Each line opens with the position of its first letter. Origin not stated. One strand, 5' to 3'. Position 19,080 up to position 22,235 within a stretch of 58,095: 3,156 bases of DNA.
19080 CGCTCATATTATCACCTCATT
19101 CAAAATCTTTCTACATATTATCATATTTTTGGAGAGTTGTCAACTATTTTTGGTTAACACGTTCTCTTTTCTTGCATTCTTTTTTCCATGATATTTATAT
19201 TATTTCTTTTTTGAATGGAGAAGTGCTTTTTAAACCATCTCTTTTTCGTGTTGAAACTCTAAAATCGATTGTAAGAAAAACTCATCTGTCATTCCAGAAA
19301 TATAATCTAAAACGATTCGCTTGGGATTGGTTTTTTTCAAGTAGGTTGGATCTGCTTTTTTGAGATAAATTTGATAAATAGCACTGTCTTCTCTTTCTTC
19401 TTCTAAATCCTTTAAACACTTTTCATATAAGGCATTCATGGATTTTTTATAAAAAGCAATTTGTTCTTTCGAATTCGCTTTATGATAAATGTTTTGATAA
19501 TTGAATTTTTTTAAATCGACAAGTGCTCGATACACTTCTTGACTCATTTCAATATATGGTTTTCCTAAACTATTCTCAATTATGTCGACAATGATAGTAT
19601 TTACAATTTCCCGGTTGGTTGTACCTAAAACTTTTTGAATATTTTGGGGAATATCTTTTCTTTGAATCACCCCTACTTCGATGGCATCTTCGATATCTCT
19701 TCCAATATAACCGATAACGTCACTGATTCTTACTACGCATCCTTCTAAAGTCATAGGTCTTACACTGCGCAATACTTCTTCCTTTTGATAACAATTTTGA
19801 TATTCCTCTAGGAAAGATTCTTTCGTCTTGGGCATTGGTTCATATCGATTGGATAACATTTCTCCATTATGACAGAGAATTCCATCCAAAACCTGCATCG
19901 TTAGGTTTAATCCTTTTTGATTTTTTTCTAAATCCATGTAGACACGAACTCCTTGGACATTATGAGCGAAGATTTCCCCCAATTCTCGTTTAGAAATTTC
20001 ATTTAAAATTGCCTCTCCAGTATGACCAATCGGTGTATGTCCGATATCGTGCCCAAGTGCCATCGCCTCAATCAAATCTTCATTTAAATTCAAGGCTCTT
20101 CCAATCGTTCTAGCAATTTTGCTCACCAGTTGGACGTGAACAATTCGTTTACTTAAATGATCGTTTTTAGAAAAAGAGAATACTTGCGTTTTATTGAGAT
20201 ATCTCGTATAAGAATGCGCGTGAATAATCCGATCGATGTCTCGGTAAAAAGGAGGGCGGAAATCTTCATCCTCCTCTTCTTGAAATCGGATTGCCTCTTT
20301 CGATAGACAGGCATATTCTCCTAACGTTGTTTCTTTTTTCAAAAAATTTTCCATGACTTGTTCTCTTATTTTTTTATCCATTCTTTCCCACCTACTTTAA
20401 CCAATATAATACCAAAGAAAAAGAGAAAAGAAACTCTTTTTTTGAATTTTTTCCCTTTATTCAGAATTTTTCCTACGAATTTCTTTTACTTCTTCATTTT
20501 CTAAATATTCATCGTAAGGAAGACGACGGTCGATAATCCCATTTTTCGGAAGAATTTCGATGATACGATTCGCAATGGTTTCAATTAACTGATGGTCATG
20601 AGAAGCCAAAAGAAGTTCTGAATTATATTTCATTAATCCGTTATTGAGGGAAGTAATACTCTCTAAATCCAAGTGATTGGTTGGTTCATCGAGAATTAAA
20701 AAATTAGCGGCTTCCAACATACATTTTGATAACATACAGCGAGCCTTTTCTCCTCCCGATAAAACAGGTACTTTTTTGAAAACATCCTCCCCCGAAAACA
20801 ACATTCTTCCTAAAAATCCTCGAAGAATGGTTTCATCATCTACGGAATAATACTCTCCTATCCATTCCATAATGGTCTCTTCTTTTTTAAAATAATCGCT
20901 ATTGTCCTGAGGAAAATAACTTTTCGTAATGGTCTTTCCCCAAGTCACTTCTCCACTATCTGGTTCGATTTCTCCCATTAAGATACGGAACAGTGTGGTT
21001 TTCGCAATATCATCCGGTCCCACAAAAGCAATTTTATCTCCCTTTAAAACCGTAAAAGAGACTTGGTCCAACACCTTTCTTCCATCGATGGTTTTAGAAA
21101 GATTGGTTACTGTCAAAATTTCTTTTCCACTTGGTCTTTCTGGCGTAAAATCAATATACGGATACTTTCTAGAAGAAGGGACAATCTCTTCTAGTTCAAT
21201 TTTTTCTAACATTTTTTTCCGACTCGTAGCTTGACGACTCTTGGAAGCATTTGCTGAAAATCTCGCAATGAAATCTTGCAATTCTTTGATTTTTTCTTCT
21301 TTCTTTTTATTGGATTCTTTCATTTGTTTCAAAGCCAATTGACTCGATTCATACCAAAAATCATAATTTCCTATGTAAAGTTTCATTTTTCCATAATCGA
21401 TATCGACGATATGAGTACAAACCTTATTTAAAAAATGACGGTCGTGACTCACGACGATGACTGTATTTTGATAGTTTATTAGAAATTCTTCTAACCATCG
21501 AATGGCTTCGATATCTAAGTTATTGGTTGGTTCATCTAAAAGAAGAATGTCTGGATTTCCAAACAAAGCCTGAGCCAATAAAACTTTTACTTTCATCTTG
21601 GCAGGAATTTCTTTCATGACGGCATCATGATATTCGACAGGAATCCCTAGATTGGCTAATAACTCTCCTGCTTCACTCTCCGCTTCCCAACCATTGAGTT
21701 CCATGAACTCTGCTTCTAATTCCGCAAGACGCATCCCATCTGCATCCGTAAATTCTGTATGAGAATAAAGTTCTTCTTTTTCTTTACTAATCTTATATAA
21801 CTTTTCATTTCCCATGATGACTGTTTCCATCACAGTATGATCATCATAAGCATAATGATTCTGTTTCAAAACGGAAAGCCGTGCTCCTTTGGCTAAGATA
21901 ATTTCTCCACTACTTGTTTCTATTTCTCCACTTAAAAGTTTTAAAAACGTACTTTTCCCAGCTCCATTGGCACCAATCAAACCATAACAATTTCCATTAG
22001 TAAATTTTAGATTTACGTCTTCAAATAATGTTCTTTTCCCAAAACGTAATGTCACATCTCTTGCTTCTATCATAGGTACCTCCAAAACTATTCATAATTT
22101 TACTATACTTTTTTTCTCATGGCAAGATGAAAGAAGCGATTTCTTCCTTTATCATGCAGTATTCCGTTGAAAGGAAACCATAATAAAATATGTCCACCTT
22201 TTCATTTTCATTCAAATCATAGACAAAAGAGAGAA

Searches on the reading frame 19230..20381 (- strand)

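Call 13: search_protein_families(library=pfam, proteins=[window:19230-20381:-], max_evalue=0.001)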
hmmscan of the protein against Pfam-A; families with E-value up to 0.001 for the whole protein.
window:19230-20381:- (383 aa): 2 families
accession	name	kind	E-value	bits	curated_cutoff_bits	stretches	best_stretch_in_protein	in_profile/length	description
PF01966.28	HD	-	6.5e-14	52.6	22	1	80-222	2-112/116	HD domain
PF13286.11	HD_assoc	-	3.9e-10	40.6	22.2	1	277-371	1-87/91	Phosphohydrolase-associated domain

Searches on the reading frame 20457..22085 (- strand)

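Call 13: search_protein_families(library=pfam, proteins=[window:20457-22085:-], max_evalue=0.001)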
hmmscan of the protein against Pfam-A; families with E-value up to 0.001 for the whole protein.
window:20457-22085:- (542 aa): 4 families
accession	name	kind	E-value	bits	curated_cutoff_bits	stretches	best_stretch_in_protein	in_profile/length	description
PF00005.33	ABC_tran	-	5e-40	137.7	25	2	22-188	2-137/137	ABC transporter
PF12848.13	ABC_tran_Xtn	-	5.6e-22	78.1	25.9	1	227-312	1-84/85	ABC transporter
PF13304.12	AAA_21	-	5.2e-13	50.2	27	1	34-63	2-37/304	AAA domain, putative AbiEii toxin, Type IV TA system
PF02463.25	SMC_N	-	6.6e-08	32.7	40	0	295-515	120-216/220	RecF/RecN/SMC N terminal domain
